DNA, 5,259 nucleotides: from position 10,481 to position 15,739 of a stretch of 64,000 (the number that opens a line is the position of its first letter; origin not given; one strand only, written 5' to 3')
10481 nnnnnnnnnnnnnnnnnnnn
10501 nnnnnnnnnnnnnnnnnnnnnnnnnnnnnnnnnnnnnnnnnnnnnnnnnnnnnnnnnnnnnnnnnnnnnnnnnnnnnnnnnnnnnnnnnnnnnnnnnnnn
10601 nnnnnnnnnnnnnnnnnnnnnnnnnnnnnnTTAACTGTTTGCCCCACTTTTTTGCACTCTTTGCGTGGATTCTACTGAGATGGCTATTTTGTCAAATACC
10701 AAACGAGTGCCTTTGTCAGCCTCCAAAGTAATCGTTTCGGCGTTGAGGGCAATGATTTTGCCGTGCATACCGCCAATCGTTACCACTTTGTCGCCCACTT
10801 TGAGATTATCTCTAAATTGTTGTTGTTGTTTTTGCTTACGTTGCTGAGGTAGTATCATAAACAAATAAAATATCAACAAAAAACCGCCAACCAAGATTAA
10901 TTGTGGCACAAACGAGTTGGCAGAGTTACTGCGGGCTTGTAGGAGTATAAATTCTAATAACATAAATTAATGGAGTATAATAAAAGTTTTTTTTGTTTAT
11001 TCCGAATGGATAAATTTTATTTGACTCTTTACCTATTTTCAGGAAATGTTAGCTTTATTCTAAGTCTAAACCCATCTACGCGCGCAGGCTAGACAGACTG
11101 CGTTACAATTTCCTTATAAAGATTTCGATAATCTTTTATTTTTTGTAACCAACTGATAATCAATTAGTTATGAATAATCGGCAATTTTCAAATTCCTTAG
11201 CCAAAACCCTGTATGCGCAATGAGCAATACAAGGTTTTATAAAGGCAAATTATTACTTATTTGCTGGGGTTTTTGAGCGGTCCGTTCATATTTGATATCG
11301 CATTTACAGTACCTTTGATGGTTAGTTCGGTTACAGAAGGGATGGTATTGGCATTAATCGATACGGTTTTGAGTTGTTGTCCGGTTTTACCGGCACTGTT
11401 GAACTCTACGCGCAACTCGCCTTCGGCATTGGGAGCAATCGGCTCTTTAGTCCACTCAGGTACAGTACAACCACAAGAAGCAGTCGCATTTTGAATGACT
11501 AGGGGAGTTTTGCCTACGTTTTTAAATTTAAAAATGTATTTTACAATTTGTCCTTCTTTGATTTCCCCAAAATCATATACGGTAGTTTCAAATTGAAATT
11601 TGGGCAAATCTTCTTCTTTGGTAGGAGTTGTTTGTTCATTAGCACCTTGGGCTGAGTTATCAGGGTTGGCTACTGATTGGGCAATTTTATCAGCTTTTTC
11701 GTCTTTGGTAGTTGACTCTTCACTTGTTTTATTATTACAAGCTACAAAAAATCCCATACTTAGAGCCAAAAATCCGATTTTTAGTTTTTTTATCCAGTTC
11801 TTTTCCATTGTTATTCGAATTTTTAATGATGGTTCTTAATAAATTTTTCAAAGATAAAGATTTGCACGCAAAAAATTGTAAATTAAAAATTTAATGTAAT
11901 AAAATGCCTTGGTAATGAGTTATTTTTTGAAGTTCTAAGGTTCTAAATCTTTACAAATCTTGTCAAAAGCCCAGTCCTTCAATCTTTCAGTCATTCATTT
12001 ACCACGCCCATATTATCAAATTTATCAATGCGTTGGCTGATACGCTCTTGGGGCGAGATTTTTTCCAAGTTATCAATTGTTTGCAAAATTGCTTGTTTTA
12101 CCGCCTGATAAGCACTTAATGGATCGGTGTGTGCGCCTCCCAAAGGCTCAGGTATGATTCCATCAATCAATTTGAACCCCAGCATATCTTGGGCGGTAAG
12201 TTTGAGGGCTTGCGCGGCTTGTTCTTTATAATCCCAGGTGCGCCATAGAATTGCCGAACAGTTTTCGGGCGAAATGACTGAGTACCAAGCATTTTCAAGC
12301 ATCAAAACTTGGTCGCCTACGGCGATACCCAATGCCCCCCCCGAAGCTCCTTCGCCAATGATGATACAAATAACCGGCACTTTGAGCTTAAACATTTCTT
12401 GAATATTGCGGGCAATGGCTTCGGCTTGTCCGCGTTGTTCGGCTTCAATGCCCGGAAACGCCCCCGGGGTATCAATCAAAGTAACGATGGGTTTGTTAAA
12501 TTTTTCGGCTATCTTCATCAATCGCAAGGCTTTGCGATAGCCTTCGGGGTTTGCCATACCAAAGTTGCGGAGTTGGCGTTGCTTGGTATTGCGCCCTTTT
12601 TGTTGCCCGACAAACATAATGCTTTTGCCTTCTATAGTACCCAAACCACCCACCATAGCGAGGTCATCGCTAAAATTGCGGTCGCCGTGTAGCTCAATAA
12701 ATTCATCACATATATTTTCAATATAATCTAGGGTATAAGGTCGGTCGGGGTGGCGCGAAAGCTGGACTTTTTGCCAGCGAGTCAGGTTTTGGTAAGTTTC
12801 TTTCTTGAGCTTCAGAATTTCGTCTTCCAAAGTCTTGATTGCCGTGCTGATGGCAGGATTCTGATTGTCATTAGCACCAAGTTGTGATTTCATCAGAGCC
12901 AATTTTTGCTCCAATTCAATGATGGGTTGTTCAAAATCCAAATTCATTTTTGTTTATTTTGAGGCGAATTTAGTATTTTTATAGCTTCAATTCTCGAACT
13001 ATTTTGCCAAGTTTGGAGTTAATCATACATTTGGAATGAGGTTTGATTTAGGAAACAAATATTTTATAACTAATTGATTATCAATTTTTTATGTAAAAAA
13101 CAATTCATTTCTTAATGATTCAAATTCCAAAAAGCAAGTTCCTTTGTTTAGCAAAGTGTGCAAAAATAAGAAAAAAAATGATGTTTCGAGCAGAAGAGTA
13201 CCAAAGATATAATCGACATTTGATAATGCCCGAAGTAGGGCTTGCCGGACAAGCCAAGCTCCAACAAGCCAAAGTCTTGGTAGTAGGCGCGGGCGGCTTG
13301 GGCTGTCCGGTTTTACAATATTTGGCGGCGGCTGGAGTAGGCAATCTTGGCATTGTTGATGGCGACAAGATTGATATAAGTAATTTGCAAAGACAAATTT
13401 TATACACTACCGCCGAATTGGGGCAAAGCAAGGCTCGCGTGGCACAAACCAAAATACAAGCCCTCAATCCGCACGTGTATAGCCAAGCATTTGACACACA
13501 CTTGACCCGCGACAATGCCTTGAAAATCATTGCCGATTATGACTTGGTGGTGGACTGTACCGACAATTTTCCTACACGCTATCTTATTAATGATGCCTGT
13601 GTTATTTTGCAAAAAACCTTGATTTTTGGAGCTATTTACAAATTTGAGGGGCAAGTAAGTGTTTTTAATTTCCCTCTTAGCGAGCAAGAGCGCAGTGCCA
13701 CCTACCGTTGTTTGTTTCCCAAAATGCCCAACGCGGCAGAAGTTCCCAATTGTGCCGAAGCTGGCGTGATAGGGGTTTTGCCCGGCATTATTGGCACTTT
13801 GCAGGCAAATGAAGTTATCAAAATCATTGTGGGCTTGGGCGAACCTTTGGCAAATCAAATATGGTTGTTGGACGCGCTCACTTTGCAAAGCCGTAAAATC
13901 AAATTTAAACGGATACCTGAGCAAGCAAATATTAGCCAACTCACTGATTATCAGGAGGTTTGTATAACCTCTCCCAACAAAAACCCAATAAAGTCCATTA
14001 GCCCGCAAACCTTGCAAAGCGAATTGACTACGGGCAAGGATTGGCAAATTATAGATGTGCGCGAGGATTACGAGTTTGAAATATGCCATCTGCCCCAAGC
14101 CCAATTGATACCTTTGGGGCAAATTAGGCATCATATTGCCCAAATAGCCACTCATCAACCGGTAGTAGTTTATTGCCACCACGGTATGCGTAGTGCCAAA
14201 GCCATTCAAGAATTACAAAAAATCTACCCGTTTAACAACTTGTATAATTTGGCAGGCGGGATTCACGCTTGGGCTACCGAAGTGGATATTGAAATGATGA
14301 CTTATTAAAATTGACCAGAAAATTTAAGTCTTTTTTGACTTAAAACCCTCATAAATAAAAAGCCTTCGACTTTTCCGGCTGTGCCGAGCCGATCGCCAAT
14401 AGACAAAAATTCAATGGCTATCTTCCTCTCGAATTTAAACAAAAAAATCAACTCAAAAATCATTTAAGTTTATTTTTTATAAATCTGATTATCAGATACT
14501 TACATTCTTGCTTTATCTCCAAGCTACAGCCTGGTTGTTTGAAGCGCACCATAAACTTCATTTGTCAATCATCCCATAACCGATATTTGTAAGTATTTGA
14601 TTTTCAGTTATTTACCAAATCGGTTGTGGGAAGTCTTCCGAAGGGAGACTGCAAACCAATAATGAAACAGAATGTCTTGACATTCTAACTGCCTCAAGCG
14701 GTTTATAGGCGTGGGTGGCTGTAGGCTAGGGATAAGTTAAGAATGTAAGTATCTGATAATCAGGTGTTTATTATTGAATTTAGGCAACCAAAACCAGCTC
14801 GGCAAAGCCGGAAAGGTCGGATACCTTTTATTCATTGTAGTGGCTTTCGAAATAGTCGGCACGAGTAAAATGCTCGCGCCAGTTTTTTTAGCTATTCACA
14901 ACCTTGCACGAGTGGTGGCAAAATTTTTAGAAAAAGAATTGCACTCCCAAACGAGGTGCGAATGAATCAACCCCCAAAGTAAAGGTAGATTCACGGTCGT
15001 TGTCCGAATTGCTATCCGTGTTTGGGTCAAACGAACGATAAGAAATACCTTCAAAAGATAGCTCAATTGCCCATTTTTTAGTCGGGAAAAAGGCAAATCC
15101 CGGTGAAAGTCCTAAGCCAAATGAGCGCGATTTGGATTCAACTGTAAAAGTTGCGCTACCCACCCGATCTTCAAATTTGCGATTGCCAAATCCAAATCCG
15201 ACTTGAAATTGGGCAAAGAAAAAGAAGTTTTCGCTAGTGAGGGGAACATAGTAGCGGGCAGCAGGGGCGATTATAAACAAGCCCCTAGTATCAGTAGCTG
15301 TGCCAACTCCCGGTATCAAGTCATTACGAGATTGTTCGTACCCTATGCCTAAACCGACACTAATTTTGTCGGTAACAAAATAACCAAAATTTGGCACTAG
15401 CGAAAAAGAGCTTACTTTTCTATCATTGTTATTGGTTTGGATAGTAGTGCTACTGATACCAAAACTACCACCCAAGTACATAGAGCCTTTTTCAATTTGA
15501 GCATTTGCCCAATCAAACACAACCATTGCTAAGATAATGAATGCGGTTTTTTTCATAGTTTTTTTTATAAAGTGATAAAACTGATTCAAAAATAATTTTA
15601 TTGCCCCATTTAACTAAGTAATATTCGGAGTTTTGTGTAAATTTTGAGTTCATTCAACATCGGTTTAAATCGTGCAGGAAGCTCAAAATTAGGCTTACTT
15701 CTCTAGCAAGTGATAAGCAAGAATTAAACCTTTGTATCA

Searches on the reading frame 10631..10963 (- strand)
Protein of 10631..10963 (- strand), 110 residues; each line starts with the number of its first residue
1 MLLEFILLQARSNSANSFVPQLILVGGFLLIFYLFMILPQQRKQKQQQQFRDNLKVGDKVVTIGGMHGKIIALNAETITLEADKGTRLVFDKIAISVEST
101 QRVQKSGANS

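Call 47: search_protein_families(library=pfam, proteins=[window:10631-10963:-], max_evalue=0.00001)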
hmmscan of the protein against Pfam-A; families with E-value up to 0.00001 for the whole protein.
window:10631-10963:- (110 aa): 1 family
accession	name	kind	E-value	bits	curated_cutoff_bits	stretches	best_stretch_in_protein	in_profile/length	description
PF02699.20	YajC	-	4.5e-26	91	28.2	1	22-96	3-77/78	Preprotein translocase subunit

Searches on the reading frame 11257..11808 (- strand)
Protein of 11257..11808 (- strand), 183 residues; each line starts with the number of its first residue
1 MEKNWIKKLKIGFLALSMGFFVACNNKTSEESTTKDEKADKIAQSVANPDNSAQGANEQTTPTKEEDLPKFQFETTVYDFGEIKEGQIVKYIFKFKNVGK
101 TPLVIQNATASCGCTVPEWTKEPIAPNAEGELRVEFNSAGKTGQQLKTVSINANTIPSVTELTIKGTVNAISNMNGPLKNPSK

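Call 47: search_protein_families(library=pfam, proteins=[window:11257-11808:-], max_evalue=0.00001)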
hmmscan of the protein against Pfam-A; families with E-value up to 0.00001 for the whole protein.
window:11257-11808:- (183 aa): 2 families
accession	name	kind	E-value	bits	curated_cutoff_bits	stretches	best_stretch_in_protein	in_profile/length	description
PF07610.17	DUF1573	-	3.1e-35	120.6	26.1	1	71-168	1-98/98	Protein of unknown function (DUF1573)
PF22544.2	HYDIN_VesB_CFA65-like_Ig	-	4.2e-17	62.7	25.5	1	69-167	1-100/100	HYDIN/CFA65/VesB-like, Ig-like domain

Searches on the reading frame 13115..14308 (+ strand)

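Call 47: search_protein_families(library=pfam, proteins=[window:13115-14308:+], max_evalue=0.00001)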
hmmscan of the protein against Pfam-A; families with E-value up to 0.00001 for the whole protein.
window:13115-14308:+ (397 aa): 2 families
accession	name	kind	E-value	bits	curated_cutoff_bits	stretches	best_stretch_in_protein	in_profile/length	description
PF00899.27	ThiF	-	1.5e-80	270.2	28.1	1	32-265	1-230/238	ThiF family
PF00581.25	Rhodanese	-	1.1e-17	64.8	22.2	1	298-388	3-101/102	Rhodanese-like domain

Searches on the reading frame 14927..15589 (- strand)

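Call 47: search_protein_families(library=pfam, proteins=[window:14927-15589:-], max_evalue=0.00001)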
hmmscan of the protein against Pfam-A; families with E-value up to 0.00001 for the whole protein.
window:14927-15589:- (220 aa): 1 family
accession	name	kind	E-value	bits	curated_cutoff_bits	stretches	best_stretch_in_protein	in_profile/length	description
PF13505.12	OMP_b-brl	-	2.3e-14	54.4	28.7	1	20-207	4-171/175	Outer membrane protein beta-barrel domain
